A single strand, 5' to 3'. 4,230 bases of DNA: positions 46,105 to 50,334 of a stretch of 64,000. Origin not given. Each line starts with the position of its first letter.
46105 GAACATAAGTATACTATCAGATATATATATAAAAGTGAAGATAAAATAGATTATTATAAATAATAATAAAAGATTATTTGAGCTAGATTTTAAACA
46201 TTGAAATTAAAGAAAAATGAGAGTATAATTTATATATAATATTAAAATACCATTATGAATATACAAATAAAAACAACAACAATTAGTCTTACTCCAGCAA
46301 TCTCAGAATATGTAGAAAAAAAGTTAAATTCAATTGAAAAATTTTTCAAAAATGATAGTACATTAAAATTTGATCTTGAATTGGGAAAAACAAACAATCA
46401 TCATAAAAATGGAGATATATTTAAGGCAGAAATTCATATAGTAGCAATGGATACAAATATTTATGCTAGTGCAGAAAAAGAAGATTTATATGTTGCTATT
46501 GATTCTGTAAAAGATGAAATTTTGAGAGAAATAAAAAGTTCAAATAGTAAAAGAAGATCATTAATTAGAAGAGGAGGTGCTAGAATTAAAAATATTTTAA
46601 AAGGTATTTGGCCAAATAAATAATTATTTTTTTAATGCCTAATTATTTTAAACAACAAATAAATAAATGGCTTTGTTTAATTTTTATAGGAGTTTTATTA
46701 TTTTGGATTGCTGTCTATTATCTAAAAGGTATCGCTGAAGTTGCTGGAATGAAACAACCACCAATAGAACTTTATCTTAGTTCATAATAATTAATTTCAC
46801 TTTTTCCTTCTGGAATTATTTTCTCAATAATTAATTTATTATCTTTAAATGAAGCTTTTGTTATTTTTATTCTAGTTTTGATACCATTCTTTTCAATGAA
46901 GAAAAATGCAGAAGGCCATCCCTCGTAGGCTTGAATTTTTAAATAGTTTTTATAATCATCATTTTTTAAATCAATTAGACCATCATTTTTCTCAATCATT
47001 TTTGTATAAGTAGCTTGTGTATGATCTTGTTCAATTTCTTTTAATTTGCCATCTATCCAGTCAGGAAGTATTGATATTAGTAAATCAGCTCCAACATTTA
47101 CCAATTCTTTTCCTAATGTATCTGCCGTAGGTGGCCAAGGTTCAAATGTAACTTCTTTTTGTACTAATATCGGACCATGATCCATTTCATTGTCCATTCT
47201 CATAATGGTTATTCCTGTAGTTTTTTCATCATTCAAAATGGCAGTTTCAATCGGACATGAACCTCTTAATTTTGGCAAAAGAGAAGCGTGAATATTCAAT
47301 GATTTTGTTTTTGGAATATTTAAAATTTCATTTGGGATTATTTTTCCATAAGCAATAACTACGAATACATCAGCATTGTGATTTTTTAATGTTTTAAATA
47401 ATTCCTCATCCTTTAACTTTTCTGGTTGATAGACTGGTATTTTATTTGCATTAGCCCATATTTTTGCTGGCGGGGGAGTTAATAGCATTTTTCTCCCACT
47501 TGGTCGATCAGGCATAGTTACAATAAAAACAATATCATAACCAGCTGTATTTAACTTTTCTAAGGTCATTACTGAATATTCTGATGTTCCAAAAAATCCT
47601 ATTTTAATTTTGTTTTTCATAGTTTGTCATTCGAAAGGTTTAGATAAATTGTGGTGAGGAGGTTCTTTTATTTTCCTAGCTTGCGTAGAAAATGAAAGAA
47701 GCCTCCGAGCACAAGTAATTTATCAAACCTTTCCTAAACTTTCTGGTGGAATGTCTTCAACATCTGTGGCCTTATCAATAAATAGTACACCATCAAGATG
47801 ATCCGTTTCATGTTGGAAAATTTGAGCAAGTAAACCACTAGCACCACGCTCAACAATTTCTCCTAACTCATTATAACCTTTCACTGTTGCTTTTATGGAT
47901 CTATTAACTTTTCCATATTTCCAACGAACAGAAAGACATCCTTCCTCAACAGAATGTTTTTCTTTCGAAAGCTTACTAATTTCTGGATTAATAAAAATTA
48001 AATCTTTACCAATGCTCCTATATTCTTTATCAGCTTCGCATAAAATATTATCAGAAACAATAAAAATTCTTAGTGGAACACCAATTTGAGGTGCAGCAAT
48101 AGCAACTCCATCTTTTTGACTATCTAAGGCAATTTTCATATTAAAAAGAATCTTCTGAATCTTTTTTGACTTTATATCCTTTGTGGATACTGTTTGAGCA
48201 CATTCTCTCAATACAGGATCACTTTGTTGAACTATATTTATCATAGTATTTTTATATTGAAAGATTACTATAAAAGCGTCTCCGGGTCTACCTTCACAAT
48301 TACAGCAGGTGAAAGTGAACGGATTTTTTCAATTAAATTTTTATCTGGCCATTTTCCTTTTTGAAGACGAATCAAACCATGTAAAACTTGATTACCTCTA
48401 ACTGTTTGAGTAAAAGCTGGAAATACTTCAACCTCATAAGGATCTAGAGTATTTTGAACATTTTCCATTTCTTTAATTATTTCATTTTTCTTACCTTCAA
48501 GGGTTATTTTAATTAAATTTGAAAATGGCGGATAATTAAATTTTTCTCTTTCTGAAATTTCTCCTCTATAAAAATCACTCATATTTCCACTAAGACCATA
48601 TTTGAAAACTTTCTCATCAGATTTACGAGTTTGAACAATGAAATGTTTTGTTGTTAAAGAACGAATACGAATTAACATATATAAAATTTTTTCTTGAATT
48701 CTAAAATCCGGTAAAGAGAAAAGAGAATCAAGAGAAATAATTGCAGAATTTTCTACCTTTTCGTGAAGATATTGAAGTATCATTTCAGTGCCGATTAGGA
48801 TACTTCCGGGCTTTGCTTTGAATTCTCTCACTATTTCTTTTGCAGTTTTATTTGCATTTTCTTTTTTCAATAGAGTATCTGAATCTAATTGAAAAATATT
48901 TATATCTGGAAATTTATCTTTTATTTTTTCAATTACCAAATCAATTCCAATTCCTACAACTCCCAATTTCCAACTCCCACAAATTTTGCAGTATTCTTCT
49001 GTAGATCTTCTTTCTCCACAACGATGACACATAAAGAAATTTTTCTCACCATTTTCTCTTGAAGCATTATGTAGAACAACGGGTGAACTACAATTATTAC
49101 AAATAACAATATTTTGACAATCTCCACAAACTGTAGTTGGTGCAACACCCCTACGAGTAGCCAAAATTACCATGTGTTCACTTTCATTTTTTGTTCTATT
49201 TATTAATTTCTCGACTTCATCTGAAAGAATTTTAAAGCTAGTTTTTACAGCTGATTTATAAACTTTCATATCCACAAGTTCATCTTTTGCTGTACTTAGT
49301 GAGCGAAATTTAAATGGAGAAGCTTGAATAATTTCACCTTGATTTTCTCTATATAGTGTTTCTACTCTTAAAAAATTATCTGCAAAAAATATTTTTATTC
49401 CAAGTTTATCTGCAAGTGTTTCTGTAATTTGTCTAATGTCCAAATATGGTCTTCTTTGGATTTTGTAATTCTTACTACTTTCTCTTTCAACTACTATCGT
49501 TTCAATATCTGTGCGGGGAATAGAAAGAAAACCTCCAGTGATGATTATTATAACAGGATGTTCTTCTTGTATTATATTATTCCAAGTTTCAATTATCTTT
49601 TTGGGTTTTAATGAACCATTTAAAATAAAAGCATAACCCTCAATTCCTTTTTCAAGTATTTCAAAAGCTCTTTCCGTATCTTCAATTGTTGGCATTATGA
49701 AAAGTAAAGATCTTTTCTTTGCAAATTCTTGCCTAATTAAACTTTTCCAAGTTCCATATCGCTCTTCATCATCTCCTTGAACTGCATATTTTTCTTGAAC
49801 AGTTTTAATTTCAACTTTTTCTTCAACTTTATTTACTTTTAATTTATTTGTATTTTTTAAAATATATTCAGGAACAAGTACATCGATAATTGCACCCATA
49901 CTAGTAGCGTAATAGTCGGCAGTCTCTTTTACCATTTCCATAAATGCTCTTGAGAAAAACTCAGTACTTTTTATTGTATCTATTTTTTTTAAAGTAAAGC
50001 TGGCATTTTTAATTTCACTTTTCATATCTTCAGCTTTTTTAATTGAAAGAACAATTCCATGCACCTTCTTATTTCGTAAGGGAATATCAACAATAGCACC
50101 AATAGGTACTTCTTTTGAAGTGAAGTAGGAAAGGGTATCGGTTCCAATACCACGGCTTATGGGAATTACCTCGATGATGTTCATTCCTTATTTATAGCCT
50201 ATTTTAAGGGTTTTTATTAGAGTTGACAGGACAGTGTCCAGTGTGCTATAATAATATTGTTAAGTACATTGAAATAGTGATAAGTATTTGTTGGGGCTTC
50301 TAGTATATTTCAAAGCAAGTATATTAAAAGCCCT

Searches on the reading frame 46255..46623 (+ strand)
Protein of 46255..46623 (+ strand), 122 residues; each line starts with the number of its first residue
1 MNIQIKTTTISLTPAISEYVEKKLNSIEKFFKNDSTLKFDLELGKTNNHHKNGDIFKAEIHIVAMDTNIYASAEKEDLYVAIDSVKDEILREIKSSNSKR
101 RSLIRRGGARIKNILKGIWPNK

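Call 9: search_protein_families(library=pfam, proteins=[window:46255-46623:+], max_evalue=0.001)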
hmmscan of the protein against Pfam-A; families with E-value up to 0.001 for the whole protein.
window:46255-46623:+ (122 aa): 1 family
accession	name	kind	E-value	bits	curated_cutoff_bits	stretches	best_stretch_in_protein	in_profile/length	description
PF02482.25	Ribosomal_S30AE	-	7.3e-15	55.9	23.7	1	3-101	1-88/88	Sigma 54 modulation protein / S30EA ribosomal protein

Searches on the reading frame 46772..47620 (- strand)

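Call 9: search_protein_families(library=pfam, proteins=[window:46772-47620:-], max_evalue=0.001)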
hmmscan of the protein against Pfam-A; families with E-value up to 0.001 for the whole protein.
window:46772-47620:- (282 aa): 2 families
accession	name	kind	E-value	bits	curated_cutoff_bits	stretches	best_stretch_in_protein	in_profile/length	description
PF00551.24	Formyl_trans_N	-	4e-36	124.9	26.1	1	9-183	5-179/181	Formyl transferase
PF02911.23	Formyl_trans_C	-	0.00044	20.8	21.1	0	209-262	2-51/100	Formyl transferase, C-terminal domain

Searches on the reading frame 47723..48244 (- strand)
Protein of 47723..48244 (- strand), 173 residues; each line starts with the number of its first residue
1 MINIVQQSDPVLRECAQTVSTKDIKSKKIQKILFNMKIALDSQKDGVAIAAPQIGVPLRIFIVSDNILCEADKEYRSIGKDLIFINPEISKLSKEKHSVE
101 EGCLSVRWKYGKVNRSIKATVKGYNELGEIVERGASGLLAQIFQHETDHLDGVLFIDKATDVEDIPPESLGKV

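Call 9: search_protein_families(library=pfam, proteins=[window:47723-48244:-], max_evalue=0.001)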
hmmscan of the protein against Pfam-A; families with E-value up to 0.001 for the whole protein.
window:47723-48244:- (173 aa): 1 family
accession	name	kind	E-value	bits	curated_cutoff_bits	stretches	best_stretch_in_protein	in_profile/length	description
PF01327.26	Pep_deformylase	-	1.1e-41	142.5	22.8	1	3-162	3-153/156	Polypeptide deformylase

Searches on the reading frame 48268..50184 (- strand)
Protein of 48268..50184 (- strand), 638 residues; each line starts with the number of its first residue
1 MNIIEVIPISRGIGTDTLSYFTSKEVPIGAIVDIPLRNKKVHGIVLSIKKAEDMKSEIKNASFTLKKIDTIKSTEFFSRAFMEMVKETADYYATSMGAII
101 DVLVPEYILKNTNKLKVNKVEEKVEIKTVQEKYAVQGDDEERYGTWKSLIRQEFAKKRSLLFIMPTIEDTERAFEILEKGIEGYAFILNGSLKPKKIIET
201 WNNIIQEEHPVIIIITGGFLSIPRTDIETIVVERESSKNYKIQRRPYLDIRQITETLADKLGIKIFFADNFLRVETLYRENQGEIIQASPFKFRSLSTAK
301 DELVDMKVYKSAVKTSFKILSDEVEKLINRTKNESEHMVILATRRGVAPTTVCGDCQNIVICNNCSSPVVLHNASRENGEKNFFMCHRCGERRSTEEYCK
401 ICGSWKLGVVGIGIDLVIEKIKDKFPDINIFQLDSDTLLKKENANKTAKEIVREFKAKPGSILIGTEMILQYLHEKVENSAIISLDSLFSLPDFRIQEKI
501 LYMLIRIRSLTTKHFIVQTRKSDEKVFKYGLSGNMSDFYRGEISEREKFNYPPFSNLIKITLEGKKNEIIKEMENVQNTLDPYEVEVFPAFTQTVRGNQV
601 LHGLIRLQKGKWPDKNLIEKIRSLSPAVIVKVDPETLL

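Call 9: search_protein_families(library=pfam, proteins=[window:48268-50184:-], max_evalue=0.001)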
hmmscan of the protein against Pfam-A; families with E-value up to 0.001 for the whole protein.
window:48268-50184:- (638 aa): 1 family
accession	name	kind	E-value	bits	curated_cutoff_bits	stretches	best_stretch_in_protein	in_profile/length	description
PF17764.6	PriA_3primeBD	-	5.2e-10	39.5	22.7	1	17-105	11-96/96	3'DNA-binding domain (3'BD)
